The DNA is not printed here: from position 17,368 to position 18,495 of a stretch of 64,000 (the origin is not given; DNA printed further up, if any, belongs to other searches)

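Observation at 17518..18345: Periplasmic SoxY-SoxZ fusion with an internal GGC carrier cysteine, divergently paired with xoxF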

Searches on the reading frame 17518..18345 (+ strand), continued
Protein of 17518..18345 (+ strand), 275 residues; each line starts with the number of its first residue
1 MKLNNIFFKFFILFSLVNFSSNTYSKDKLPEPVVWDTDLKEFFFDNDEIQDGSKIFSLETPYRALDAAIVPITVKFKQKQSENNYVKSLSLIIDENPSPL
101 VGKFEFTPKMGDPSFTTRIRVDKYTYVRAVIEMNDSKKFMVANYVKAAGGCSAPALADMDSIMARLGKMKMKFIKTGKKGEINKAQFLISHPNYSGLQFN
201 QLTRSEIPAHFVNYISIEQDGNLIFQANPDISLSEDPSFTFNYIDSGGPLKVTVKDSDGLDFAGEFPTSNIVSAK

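Call 40: find_homologous_proteins(query=A1, max_evalue=1e-10)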
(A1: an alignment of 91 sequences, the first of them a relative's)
Query A1 (91 sequences) (275 aa, profile of the alignment): 4472 proteins with E <= 1e-10 among 8000 candidates; the best 120 are listed.
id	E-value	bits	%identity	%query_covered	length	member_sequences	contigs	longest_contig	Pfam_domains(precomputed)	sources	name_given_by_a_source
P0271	5.9e-107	375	49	84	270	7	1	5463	PF08770.18,PF13501.13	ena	-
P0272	1.3e-106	374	50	84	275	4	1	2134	PF08770.18,PF13501.13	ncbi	-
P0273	1.4e-106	374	48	84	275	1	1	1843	PF08770.18,PF13501.13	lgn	-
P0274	3.1e-106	372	48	84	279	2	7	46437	PF08770.18,PF13501.13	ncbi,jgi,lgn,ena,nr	ncbi:MAG: quinoprotein dehydrogenase-associated SoxYZ-like carrier [Rhodospirillales bacterium]|nr:q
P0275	3.8e-106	372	48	85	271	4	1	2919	PF08770.18,PF13501.13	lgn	-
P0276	5.3e-106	372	48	84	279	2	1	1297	PF08770.18,PF13501.13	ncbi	-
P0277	9.4e-106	371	43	91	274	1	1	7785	PF08770.18,PF13501.13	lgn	-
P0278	1.1e-105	371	48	84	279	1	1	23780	PF08770.18,PF13501.13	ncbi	-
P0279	1.1e-105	371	47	84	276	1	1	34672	PF08770.18,PF13501.13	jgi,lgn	-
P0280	1.3e-105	370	50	84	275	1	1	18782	PF08770.18,PF13501.13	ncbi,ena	-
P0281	1.4e-105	370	40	87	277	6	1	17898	PF08770.18,PF13501.13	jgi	jgi:sulfur-oxidizing protein SoxY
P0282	1.8e-105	370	49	86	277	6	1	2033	PF08770.18,PF13501.13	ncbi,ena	-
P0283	2.5e-105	369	51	82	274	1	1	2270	PF08770.18,PF13501.13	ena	-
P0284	2.5e-105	369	51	82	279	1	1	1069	PF08770.18,PF13501.13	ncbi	-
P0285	2.6e-105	369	48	84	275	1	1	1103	PF08770.18,PF13501.13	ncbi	-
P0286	3.0e-105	369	45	85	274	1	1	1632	PF08770.18,PF13501.13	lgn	-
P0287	3.6e-105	369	47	84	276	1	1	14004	PF08770.18,PF13501.13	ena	-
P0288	4.3e-105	369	41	99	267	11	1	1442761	PF08770.18,PF13501.13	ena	-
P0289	4.6e-105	369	52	82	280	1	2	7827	PF08770.18,PF13501.13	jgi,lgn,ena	-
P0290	5.2e-105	368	46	84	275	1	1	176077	PF08770.18,PF13501.13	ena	-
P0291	7.4e-105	368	44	85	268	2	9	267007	PF08770.18,PF13501.13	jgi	jgi:sulfur-oxidizing protein SoxY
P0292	8.3e-105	368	44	84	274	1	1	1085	PF08770.18,PF13501.13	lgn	-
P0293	9.0e-105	368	45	83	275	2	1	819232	PF08770.18,PF13501.13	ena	-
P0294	9.0e-105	368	46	81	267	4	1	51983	PF08770.18,PF13501.13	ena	-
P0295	1.0e-104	367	46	84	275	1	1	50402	PF08770.18,PF13501.13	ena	-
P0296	1.1e-104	367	45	93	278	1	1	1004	PF08770.18,PF13501.13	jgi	jgi:sulfur-oxidizing protein SoxY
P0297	1.1e-104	367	44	83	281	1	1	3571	PF08770.18,PF13501.13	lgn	-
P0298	1.2e-104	367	45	86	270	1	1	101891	PF08770.18,PF13501.13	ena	-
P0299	1.2e-104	367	46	87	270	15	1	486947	PF08770.18,PF13501.13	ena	-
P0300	1.3e-104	367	47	85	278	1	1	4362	PF08770.18,PF13501.13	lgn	-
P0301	1.3e-104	367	47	96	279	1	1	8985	PF08770.18,PF13501.13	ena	-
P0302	1.5e-104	367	46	84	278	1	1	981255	PF08770.18,PF13501.13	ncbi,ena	-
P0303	1.7e-104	367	51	80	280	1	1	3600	PF08770.18,PF13501.13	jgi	jgi:sulfur-oxidizing protein SoxY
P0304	1.7e-104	367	46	86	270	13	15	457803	PF08770.18,PF13501.13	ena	-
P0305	1.7e-104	367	45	86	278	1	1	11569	PF08770.18,PF13501.13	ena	-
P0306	1.8e-104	367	47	84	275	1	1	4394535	PF08770.18,PF13501.13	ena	-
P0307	1.8e-104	367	47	86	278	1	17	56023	PF08770.18,PF13501.13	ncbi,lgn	-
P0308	2.1e-104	366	42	86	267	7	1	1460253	PF08770.18,PF13501.13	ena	-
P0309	2.1e-104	366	48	87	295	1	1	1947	PF08770.18,PF13501.13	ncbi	-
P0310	2.5e-104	366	47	81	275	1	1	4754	PF08770.18,PF13501.13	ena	-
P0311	2.6e-104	366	39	98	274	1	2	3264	PF08770.18,PF13501.13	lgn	-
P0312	3.4e-104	366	48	80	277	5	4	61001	PF08770.18,PF13501.13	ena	-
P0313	3.5e-104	366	43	95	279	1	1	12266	PF08770.18,PF13501.13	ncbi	-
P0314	3.6e-104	366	46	84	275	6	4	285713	PF08770.18,PF13501.13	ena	-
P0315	3.7e-104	366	47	84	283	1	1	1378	PF08770.18,PF13501.13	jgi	jgi:sulfur-oxidizing protein SoxY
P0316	3.7e-104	366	47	95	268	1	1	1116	PF08770.18,PF13501.13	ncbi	-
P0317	4.3e-104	365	47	86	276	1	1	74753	PF08770.18,PF13501.13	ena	-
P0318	4.3e-104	365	45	86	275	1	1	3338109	PF08770.18,PF13501.13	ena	-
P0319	4.4e-104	365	49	83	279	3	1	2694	PF08770.18,PF13501.13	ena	-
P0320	4.4e-104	365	43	89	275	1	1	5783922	PF08770.18,PF13501.13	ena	-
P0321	4.4e-104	365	48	85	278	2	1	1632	PF08770.18,PF13501.13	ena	-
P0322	5.7e-104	365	44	94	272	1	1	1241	PF08770.18,PF13501.13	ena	-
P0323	6.2e-104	365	48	84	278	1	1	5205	PF08770.18,PF13501.13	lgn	-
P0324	6.4e-104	365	46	83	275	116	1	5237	PF08770.18,PF13501.13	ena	-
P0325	6.6e-104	365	49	83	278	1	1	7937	PF08770.18,PF13501.13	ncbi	-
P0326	7.3e-104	365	47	87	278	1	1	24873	PF08770.18,PF13501.13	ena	-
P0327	7.4e-104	365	46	85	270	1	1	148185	PF08770.18,PF13501.13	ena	-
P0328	7.5e-104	365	44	86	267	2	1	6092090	PF08770.18,PF13501.13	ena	-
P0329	7.7e-104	365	44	86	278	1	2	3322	PF08770.18,PF13501.13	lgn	-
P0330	8.0e-104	364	46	85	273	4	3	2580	PF08770.18,PF13501.13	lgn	-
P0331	8.1e-104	364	43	95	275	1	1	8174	PF08770.18,PF13501.13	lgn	-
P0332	8.7e-104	364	47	87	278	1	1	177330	PF08770.18,PF13501.13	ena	-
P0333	9.0e-104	364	47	85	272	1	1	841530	PF08770.18,PF13501.13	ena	-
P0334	9.2e-104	364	45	83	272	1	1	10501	PF08770.18,PF13501.13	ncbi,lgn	ncbi:MAG: quinoprotein dehydrogenase-associated SoxYZ-like carrier [Burkholderiales bacterium]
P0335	9.2e-104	364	47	83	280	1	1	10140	PF08770.18,PF13501.13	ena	-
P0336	9.3e-104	364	45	84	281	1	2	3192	PF08770.18,PF13501.13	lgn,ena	-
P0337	9.6e-104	364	45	90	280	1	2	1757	PF08770.18,PF13501.13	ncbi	-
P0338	9.7e-104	364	47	82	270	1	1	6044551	PF08770.18,PF13501.13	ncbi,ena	-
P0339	1.0e-103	364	52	82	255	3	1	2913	PF08770.18,PF13501.13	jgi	jgi:sulfur-oxidizing protein SoxY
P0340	1.1e-103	364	38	88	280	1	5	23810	PF08770.18,PF13501.13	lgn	-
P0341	1.1e-103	364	46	87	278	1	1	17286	PF08770.18,PF13501.13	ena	-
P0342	1.1e-103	364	47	84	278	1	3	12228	PF08770.18,PF13501.13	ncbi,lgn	-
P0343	1.2e-103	364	41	98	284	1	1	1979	PF08770.18,PF13501.13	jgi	jgi:sulfur-oxidizing protein SoxY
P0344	1.2e-103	364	44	85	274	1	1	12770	PF08770.18,PF13501.13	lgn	-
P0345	1.2e-103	364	47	85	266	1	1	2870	PF08770.18,PF13501.13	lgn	-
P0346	1.2e-103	364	42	92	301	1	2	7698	PF08770.18,PF13501.13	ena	-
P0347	1.3e-103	364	47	83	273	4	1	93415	PF08770.18,PF13501.13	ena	-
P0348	1.4e-103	364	50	86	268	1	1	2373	PF08770.18,PF13501.13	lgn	-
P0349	1.4e-103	364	45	86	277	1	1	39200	PF08770.18,PF13501.13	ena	-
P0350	1.8e-103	363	45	83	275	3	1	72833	PF08770.18,PF13501.13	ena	-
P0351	1.8e-103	363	46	83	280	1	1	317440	PF08770.18,PF13501.13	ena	-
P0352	1.9e-103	363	49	84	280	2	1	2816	PF08770.18,PF13501.13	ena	-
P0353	2.3e-103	363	49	83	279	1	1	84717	PF08770.18,PF13501.13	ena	-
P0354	2.5e-103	363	46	82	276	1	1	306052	PF08770.18,PF13501.13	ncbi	ncbi:MAG: quinoprotein dehydrogenase-associated SoxYZ-like carrier [Alphaproteobacteria bacterium]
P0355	3.1e-103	363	48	85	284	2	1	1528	PF08770.18,PF13501.13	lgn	-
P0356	3.1e-103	363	46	97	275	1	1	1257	PF08770.18,PF13501.13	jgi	-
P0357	3.2e-103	363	43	83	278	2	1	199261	PF08770.18,PF13501.13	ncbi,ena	-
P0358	3.3e-103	362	49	84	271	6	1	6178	PF08770.18,PF13501.13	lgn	-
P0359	3.4e-103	362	44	85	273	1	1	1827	PF08770.18,PF13501.13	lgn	-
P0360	3.8e-103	362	48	85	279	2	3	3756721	PF08770.18,PF13501.13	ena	-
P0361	4.0e-103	362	49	85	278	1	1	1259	PF08770.18,PF13501.13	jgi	-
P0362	4.1e-103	362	47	76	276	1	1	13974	PF08770.18,PF13501.13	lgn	-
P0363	4.2e-103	362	45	83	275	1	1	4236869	PF08770.18,PF13501.13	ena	-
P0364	4.2e-103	362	46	81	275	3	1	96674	PF08770.18,PF13501.13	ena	-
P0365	4.2e-103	362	47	86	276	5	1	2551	PF08770.18,PF13501.13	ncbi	-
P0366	4.4e-103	362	48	87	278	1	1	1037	PF08770.18,PF13501.13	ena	-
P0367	4.8e-103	362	45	84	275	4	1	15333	PF08770.18,PF13501.13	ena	-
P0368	4.8e-103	362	40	87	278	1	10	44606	PF08770.18,PF13501.13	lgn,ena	-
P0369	4.8e-103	362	43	83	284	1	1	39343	PF08770.18,PF13501.13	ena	-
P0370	5.1e-103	362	47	85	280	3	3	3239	PF08770.18,PF13501.13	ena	-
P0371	5.2e-103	362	45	85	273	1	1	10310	PF08770.18,PF13501.13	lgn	-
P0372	5.3e-103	362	43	83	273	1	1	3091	PF08770.18,PF13501.13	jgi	jgi:sulfur-oxidizing protein SoxY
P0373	5.4e-103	362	41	96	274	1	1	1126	PF08770.18,PF13501.13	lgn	-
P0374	5.4e-103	362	44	85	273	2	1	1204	PF08770.18,PF13501.13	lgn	-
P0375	5.4e-103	362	45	81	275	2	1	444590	PF08770.18,PF13501.13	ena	-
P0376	5.5e-103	362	43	81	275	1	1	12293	PF08770.18,PF13501.13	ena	-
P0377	5.7e-103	362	47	83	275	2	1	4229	PF08770.18,PF13501.13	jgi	jgi:sulfur-oxidizing protein SoxY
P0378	6.0e-103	362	46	82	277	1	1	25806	PF08770.18,PF13501.13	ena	-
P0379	6.2e-103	362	43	95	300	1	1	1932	PF08770.18,PF13501.13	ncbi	-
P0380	6.4e-103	362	46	85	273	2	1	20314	PF08770.18,PF13501.13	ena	-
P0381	6.6e-103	361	45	84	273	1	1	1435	PF08770.18,PF13501.13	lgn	-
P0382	6.7e-103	361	46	85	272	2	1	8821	PF08770.18,PF13501.13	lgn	-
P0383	6.8e-103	361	47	81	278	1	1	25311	PF08770.18,PF13501.13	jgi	-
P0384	7.0e-103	361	44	82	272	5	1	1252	PF08770.18,PF13501.13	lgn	-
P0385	7.0e-103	361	47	80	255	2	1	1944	PF08770.18,PF13501.13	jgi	jgi:sulfur-oxidizing protein SoxY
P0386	7.0e-103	361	45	83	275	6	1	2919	PF08770.18,PF13501.13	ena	-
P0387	7.3e-103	361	46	82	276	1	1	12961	PF08770.18,PF13501.13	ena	-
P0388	7.5e-103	361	47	83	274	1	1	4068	PF08770.18,PF13501.13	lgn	-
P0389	7.8e-103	361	45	85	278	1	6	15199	PF08770.18,PF13501.13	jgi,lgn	-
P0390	8.0e-103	361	45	84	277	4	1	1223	PF08770.18,PF13501.13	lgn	-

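Call 43: find_encoding_contigs(protein=P0288, flank=10000, max_places=2)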
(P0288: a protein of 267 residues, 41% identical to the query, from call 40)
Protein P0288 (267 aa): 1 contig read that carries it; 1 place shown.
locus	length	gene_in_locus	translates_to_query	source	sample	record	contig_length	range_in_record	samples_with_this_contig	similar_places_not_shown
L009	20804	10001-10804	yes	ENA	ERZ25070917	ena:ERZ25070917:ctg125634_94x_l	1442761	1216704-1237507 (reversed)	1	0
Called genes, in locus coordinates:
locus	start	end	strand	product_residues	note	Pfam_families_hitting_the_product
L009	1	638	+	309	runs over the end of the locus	-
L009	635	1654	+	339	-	PF13519:VWA_2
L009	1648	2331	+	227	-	-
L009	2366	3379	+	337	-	-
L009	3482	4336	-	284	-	-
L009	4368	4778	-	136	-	PF13442:Cytochrome_CBB3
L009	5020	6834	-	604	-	PF01011:PQQ, PF13360:PQQ_2, PF13570:Beta-prop_ACSF4 (faint), PF01011:PQQ (weak)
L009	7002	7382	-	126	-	-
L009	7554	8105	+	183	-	PF11684:DUF3280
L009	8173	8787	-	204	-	PF00581:Rhodanese (weak)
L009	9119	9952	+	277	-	PF00753:Lactamase_B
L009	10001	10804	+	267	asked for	PF13501:SoxY, PF08770:SoxZ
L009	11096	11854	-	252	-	PF01061:ABC2_membrane, PF12698:ABC2_membrane_3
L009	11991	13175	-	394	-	PF13458:Peripla_BP_6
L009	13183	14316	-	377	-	-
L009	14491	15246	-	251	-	PF00005:ABC_tran, PF13304:AAA_21 (faint)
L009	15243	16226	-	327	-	PF00005:ABC_tran, PF13191:AAA_16 (weak), PF13304:AAA_21 (faint)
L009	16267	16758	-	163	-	PF12088:DUF3565, PF09313:TehB-like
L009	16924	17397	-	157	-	-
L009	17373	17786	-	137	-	PF00903:Glyoxalase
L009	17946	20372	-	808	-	PF01266:DAO, PF16350:FAO_M, PF01571:GCV_T, PF08669:GCV_T_C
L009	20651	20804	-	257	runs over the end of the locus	PF00561:Abhydrolase_1, PF00975:Thioesterase (weak), PF12146:Hydrolase_4, PF12697:Abhydrolase_6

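Call 44: find_encoding_contigs(protein=P0306, flank=10000, max_places=1)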
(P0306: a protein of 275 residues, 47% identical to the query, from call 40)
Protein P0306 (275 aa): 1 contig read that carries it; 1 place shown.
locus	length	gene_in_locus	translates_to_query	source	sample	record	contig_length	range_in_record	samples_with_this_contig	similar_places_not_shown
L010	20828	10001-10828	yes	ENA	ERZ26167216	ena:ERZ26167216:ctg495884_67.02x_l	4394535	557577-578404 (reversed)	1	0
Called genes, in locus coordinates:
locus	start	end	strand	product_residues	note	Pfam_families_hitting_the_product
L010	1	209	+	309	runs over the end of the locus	-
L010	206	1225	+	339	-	PF13519:VWA_2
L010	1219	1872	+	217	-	-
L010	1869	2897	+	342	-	-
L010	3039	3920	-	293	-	-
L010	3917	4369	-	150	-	PF13442:Cytochrome_CBB3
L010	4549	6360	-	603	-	PF01011:PQQ, PF13360:PQQ_2, PF01011:PQQ (weak)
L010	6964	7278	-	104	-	-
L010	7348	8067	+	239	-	PF11684:DUF3280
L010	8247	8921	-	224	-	PF00581:Rhodanese (weak)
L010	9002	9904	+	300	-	PF00753:Lactamase_B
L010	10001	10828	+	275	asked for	PF13501:SoxY, PF08770:SoxZ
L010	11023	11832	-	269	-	PF01061:ABC2_membrane, PF12698:ABC2_membrane_3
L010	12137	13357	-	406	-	PF13458:Peripla_BP_6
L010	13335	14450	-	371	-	PF02239:Cytochrom_D1 (faint), PF21783:YNCE (faint), PF25174:Beta-prop_THOC3 (faint), PF24684:Vgb_lyase (weak), PF10282:Lactonase, PF22494:choice_anch_I (weak)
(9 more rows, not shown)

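Call 45: find_encoding_contigs(protein=P0320, flank=10000, max_places=1)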
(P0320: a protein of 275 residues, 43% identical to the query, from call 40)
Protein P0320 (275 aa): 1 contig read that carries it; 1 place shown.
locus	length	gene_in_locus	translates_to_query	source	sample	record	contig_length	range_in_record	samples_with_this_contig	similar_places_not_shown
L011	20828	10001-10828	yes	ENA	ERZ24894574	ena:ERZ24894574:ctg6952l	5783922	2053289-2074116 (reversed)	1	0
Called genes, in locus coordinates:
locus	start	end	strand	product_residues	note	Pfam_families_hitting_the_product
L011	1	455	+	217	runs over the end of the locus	-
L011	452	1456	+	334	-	-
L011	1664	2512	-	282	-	-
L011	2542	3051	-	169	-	PF13442:Cytochrome_CBB3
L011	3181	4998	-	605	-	PF01011:PQQ, PF13360:PQQ_2, PF13570:Beta-prop_ACSF4 (faint), PF01011:PQQ (weak)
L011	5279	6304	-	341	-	PF13808:DDE_Tnp_1_assoc, PF01609:DDE_Tnp_1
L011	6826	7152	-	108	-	-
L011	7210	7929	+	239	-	PF11684:DUF3280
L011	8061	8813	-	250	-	-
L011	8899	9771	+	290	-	PF00753:Lactamase_B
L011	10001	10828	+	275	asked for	PF13501:SoxY, PF08770:SoxZ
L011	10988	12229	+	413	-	PF00266:Aminotran_5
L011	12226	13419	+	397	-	PF01507:PAPS_reduct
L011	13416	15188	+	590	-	PF03235:GmrSD_N, PF07510:GmrSD_C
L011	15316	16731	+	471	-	PF00270:DEAD, PF04851:ResIII (weak), PF00176:SNF2-rel_dom, PF00271:Helicase_C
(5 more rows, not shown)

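Call 46: find_encoding_contigs(protein=P0328, flank=10000, max_places=1)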
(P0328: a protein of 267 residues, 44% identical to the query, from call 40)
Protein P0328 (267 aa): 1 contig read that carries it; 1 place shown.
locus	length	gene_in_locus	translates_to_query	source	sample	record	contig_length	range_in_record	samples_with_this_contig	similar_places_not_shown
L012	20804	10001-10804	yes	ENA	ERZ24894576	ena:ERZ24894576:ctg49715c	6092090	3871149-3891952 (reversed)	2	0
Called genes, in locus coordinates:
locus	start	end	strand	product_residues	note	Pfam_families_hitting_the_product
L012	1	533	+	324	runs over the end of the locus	-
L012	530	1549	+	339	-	PF00092:VWA (faint), PF13519:VWA_2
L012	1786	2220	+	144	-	-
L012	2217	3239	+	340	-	-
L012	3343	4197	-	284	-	-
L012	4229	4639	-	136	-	PF13442:Cytochrome_CBB3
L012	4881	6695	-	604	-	PF01011:PQQ, PF13360:PQQ_2, PF13570:Beta-prop_ACSF4 (faint), PF01011:PQQ (weak)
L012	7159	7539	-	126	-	-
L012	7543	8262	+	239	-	PF11684:DUF3280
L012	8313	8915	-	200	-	PF00581:Rhodanese (weak)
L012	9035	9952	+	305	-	PF00753:Lactamase_B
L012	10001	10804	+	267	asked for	PF13501:SoxY, PF08770:SoxZ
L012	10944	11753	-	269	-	PF01061:ABC2_membrane, PF12698:ABC2_membrane_3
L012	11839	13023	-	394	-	PF13458:Peripla_BP_6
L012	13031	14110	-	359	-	PF21783:YNCE (faint), PF02239:Cytochrom_D1 (faint), PF25174:Beta-prop_THOC3 (faint), PF22494:choice_anch_I (faint), PF10282:Lactonase (weak)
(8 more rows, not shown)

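Call 48: predict_structure(alignment_id=A2)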
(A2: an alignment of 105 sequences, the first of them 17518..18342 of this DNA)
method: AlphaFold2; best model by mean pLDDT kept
length: 275 residues; sequences in the alignment: 105
mean_pLDDT: 88.1   pTM: 0.82
mean pLDDT of the five models: 88.1, 87.8, 87.8, 86.0, 85.5
residues with pLDDT >= 90: 173; 70-90: 69; 50-70: 32; < 50: 1
segments of 3 or more residues with pLDDT < 50: none
pLDDT, mean of each block of 10 residues (from residue 1): 73 79 59 79 93 97 85 96 97 92 97 96 93 98 84 65 91 92 96 83 86 97 96 90 96 97 89 55
secondary structure, 60 per line:
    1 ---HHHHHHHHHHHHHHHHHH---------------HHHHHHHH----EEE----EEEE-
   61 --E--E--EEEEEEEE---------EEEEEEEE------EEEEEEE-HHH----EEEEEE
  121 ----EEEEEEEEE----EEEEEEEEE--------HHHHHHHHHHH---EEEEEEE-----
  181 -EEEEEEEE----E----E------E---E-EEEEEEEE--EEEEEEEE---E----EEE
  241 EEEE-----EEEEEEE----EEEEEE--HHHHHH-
elements in order: H4-21 H37-44 E49-51 E56-59 E69-76 E86-93 E100-106 E115-120 E125-133 E138-146 H155-165 E169-175 E182-189 E212-219 E222-229 E238-244 E250-256 E261-266 H269-274

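Call 50: find_encoding_contigs(protein=P0340, flank=10000, max_places=2)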
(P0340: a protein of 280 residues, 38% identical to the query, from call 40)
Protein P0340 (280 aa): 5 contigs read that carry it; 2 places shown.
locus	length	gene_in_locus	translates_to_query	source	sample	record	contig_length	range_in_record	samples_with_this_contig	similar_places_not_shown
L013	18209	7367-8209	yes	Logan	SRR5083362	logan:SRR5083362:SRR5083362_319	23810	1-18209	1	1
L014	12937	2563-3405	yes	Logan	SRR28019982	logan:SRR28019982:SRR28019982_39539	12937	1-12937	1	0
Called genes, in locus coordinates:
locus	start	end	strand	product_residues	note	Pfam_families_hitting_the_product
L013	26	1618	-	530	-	PF02655:ATP-grasp_3, PF01329:Pterin_4a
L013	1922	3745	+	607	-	PF01011:PQQ, PF13360:PQQ_2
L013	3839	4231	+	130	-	PF13442:Cytochrome_CBB3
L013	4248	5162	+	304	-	-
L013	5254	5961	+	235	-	-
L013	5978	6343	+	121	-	-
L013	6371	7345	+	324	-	PF00753:Lactamase_B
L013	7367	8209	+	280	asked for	PF13501:SoxY, PF08770:SoxZ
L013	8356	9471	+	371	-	PF00753:Lactamase_B (faint)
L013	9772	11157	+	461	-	PF00989:PAS (weak), PF13188:PAS_8 (faint), PF08448:PAS_4, PF13426:PAS_9 (faint), PF08447:PAS_3, PF00990:GGDEF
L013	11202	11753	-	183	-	PF10604:Polyketide_cyc2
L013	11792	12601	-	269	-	PF01061:ABC2_membrane, PF12679:ABC2_membrane_2, PF12698:ABC2_membrane_3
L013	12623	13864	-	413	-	PF13458:Peripla_BP_6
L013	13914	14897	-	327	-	-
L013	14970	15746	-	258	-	PF00005:ABC_tran, PF13304:AAA_21 (faint)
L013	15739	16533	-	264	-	PF13191:AAA_16 (weak), PF00005:ABC_tran, PF13304:AAA_21 (faint)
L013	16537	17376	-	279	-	PF00528:BPD_transp_1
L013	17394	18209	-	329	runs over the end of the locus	PF09084:NMT1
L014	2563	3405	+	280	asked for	PF13501:SoxY, PF08770:SoxZ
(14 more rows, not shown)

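Call 51: find_encoding_contigs(protein=P0281, flank=10000, max_places=1)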
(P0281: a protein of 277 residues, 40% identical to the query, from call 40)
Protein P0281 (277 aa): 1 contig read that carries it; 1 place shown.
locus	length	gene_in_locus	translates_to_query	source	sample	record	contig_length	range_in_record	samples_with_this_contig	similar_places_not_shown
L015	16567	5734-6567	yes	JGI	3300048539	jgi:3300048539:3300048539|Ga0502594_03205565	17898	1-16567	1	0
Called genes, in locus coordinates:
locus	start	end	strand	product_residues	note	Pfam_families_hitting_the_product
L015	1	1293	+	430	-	?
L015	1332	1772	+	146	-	PF13442:Cytochrome_CBB3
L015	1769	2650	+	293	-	-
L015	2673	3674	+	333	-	PF13365:Trypsin_2, PF13181:TPR_8 (faint), PF00515:TPR_1 (faint), PF07719:TPR_2 (faint), PF13371:TPR_9 (faint), PF13414:TPR_11, PF13432:TPR_16 (weak), PF14559:TPR_19 (weak), +3 more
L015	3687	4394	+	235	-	-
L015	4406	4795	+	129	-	-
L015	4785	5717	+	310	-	PF00753:Lactamase_B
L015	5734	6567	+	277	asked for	PF13501:SoxY, PF08770:SoxZ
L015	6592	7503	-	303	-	PF00892:EamA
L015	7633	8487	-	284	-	PF00528:BPD_transp_1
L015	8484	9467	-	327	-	PF00528:BPD_transp_1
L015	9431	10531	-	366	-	PF00005:ABC_tran, PF08402:TOBE_2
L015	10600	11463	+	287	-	PF01048:PNP_UDP_1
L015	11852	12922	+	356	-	PF01008:IF-2B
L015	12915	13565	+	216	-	PF00596:Aldolase_II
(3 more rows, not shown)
